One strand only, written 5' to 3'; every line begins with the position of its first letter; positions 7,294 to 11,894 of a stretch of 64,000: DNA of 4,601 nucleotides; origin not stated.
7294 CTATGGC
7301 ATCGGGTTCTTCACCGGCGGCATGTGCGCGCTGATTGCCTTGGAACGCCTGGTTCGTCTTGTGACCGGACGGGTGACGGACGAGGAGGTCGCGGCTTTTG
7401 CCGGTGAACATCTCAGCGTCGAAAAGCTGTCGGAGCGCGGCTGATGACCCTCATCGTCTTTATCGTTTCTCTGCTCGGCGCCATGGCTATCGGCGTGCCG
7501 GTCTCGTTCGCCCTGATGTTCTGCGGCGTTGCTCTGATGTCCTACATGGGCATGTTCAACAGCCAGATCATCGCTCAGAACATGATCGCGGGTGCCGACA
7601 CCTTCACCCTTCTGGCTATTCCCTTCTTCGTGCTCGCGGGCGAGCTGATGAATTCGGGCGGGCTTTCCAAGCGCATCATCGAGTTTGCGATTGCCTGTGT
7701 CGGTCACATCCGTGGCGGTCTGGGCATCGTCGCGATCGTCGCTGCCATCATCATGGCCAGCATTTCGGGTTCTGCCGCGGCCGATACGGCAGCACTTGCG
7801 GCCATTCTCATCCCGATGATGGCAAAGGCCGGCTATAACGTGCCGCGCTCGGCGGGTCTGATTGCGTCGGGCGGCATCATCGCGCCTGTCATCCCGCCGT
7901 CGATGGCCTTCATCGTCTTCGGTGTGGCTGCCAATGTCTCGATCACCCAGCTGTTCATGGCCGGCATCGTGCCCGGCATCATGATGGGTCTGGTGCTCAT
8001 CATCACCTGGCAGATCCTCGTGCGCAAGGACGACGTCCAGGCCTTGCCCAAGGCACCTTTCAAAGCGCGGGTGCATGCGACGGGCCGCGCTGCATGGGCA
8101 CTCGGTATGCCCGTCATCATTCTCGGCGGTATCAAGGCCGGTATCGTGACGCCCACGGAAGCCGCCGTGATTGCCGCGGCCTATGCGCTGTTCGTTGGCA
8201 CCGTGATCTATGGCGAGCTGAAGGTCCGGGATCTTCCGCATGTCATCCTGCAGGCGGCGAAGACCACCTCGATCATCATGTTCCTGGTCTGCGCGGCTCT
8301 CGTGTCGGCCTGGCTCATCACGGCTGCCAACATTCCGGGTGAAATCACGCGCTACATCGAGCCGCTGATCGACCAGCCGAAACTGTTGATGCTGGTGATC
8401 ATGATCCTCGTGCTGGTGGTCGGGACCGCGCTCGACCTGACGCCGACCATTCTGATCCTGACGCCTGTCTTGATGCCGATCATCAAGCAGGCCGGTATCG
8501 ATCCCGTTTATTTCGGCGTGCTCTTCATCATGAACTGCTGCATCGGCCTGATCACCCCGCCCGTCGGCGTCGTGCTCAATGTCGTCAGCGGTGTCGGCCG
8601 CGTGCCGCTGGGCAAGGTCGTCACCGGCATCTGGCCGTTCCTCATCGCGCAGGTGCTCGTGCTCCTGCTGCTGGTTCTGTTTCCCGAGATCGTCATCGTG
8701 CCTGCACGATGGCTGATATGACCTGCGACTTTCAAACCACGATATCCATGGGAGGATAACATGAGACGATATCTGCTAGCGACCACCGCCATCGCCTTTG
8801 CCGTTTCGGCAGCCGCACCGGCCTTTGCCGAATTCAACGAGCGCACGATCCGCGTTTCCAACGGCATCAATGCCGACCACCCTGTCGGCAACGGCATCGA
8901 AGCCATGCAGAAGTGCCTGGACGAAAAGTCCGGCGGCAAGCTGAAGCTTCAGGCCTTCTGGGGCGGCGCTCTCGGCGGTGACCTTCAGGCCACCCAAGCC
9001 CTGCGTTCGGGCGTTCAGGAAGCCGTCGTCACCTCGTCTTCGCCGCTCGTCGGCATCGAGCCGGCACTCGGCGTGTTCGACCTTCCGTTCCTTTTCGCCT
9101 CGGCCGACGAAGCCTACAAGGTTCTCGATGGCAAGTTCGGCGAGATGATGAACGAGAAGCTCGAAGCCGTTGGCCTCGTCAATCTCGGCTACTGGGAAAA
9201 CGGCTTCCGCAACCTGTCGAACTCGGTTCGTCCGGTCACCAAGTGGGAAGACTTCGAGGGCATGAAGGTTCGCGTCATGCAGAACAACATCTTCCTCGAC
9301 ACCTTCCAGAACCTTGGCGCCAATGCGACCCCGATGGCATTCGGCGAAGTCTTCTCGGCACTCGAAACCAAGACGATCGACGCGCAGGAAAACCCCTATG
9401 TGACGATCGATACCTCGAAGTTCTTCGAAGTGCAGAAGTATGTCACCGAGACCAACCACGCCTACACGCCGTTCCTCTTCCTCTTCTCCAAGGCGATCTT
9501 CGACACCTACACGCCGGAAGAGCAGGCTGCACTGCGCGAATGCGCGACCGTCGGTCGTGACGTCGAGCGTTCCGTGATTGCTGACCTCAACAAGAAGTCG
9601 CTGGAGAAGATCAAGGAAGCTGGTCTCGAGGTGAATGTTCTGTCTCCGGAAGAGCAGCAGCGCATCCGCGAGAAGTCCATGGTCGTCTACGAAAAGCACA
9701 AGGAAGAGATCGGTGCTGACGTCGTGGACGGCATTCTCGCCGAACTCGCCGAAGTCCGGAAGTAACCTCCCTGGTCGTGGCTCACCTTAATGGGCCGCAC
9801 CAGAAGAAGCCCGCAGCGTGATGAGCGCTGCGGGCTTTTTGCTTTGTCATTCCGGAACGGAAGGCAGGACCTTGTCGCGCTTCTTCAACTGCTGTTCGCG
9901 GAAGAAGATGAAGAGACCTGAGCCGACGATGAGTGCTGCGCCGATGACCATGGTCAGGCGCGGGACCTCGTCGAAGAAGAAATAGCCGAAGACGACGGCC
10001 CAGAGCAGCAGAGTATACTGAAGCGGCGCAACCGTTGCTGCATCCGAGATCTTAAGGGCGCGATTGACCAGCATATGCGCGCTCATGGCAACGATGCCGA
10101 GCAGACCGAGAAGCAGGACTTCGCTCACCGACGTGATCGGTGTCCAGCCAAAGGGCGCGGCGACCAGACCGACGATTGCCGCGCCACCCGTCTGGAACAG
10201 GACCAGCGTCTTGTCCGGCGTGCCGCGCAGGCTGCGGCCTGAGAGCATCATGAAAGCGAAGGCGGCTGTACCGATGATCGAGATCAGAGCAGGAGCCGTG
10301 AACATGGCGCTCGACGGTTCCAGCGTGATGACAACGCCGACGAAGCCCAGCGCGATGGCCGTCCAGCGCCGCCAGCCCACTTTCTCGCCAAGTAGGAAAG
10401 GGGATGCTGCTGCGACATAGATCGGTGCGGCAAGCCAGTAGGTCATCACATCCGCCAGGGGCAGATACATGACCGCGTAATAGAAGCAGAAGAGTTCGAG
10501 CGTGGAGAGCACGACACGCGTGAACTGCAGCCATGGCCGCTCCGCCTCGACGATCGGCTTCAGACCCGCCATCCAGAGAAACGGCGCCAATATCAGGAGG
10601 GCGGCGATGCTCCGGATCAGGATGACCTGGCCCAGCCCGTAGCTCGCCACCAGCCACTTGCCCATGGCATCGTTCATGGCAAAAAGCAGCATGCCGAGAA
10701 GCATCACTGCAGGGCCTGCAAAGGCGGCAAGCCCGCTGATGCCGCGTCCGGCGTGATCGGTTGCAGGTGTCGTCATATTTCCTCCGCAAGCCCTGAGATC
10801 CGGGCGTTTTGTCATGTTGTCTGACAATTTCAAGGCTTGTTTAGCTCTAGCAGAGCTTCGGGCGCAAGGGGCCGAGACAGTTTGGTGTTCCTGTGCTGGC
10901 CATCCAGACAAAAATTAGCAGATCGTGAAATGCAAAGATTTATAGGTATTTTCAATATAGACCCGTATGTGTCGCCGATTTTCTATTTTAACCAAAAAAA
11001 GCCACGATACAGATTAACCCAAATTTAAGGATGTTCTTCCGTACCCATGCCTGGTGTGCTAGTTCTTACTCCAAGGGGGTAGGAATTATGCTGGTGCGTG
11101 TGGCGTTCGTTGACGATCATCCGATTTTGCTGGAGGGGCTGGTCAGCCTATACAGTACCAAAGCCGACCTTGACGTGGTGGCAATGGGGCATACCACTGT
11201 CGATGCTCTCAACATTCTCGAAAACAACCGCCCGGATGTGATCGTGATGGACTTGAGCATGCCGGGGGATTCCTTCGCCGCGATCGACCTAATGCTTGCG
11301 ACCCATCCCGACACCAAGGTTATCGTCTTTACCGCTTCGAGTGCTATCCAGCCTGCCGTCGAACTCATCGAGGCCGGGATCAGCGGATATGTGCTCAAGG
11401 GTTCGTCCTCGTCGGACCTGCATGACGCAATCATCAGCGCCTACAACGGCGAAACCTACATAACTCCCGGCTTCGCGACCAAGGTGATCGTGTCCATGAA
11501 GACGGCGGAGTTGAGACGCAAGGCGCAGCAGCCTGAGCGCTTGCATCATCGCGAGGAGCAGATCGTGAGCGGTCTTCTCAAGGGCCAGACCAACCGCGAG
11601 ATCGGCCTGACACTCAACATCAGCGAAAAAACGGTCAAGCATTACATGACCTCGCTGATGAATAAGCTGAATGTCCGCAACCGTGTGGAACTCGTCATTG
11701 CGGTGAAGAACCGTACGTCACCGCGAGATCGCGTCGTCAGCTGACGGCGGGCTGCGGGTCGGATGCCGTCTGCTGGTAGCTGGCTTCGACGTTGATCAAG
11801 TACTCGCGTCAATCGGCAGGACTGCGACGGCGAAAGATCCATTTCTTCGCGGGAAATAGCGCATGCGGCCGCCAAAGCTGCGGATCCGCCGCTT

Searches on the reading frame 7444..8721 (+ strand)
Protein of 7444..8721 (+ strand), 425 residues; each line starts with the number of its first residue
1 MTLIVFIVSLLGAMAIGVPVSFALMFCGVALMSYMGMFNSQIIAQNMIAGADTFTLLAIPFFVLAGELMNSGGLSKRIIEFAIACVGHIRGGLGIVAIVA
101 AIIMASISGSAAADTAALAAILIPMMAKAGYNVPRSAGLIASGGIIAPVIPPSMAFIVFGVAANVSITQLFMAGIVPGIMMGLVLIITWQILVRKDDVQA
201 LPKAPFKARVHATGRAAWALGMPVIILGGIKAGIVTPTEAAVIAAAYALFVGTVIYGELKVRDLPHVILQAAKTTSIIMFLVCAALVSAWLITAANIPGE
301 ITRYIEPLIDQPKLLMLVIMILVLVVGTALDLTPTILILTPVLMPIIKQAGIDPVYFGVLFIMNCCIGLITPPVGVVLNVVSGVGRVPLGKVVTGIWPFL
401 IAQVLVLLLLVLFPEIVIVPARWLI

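Call 54: search_protein_families(library=pfam, proteins=[window:7444-8721:+], max_evalue=0.00001)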
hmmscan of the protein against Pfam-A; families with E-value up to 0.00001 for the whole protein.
window:7444-8721:+ (425 aa): 1 family
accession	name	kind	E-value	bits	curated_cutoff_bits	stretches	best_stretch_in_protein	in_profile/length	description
PF06808.19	DctM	-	1.7e-123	412.9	23.8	1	7-416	1-413/413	Tripartite ATP-independent periplasmic transporter, DctM component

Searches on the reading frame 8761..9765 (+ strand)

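Call 54: search_protein_families(library=pfam, proteins=[window:8761-9765:+], max_evalue=0.00001)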
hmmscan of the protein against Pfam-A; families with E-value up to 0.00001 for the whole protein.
window:8761-9765:+ (334 aa): 1 family
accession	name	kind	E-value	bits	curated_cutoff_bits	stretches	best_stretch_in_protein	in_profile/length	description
PF03480.18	DctP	-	2.5e-86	290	23.4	1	36-313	5-282/286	Bacterial extracellular solute-binding protein, family 7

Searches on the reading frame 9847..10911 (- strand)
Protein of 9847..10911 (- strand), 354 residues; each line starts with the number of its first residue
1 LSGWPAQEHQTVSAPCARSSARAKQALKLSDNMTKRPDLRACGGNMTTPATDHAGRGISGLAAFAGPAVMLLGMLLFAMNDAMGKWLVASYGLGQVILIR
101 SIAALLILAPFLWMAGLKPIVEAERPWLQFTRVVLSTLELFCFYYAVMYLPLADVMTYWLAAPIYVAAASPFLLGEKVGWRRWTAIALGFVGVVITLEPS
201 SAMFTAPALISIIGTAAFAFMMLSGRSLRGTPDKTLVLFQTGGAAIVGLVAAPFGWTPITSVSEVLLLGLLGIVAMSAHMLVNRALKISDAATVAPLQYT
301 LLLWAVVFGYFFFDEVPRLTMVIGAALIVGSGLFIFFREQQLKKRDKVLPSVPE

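Call 3: search_protein_families(library=pfam, proteins=[window:9847-10911:-], max_evalue=0.01)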
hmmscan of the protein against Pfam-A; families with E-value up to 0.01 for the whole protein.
window:9847-10911:- (354 aa): 1 family
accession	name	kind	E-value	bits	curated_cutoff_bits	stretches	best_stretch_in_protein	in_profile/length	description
PF00892.27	EamA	-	9.3e-24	84.7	28.2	2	68-196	5-133/135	EamA-like transporter family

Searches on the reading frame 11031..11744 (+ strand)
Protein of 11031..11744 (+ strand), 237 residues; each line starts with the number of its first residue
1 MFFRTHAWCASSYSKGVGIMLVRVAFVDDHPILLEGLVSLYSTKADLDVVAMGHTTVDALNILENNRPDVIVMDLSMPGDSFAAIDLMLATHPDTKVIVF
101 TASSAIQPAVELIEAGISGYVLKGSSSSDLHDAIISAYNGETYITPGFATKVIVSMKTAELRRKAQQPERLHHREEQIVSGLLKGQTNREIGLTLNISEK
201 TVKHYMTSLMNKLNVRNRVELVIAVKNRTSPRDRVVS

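Call 3: search_protein_families(library=pfam, proteins=[window:11031-11744:+], max_evalue=0.01)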
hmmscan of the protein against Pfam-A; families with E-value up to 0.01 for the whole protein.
window:11031-11744:+ (237 aa): 2 families
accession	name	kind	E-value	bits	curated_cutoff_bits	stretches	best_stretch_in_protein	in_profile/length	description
PF00072.30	Response_reg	-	5.8e-19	68.7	30.2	1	24-134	1-110/111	Response regulator receiver domain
PF00196.25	GerE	-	9.2e-17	60.9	23.5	1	171-223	3-55/57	Bacterial regulatory proteins, luxR family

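Call 33: search_protein_families(library=ncbifam, proteins=[window:11031-11744:+], max_evalue=0.001)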
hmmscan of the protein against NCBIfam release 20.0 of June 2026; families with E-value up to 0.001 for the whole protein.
window:11031-11744:+ (237 aa): 60 families (the best 25 are shown)
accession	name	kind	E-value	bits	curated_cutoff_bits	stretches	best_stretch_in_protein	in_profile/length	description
NF011896.0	PRK15369.1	equivalog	3.4e-34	118.3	242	1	21-223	3-202/211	two component system response regulator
NF047785.1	respo_reg_MadR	equivalog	2.4e-33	115.3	300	1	22-224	1-202/209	MadR family response regulator transcription factor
NF007935.0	PRK10651.1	equivalog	2.8e-33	114.9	250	1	23-227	8-212/216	two-component system response regulator NarL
NF052445.1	RespRegMctR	equivalog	9.8e-33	113.3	300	1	22-222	2-196/205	two-component system response regulator MctR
NF007018.1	PRK09483.1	equivalog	3.1e-29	102.2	280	1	22-222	2-200/217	UvrY/SirA/GacA family response regulator transcription factor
NF007708.0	PRK10403.1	equivalog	7.5e-29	100.7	343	1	22-223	7-206/215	nitrate/nitrite response regulator protein NarP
NF007685.0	PRK10360.1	equivalog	1.2e-21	77.5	258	1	22-222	2-189/196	response regulator transcription factor UhpA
NF007419.0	PRK09958.1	equivalog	1.2e-18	67.5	251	1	26-223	5-196/204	acid-sensing system DNA-binding response regulator EvgA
NF007403.0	PRK09935.1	equivalog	1.3e-17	64.2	271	1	24-225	6-204/210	fimbria biosynthesis transcriptional regulator FimZ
NF006900.1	PRK09390.1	equivalog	9.8e-17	61.2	255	1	24-222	7-194/203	response regulator FixJ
NF041830.1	RR_TF_ErdR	exception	7.7e-16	58.5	390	1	26-222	6-202/213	response regulator transcription factor ErdR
NF008098.0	PRK10840.1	equivalog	8.1e-16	58.1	235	1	23-222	5-202/216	response regulator transcription factor RcsB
NF007505.1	PRK10100.1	equivalog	2.9e-14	53.2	250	1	92-222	68-196/204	biofilm master transcriptional regulator CsgD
TIGR02875.1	spore_0_A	equivalog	7.7e-11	41.7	200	1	22-140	3-124/262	sporulation transcription factor Spo0A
NF040749.1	tetrathio_RR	equivalog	1e-10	41.6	290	1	66-225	42-188/191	tetrathionate respiration response regulator TtrR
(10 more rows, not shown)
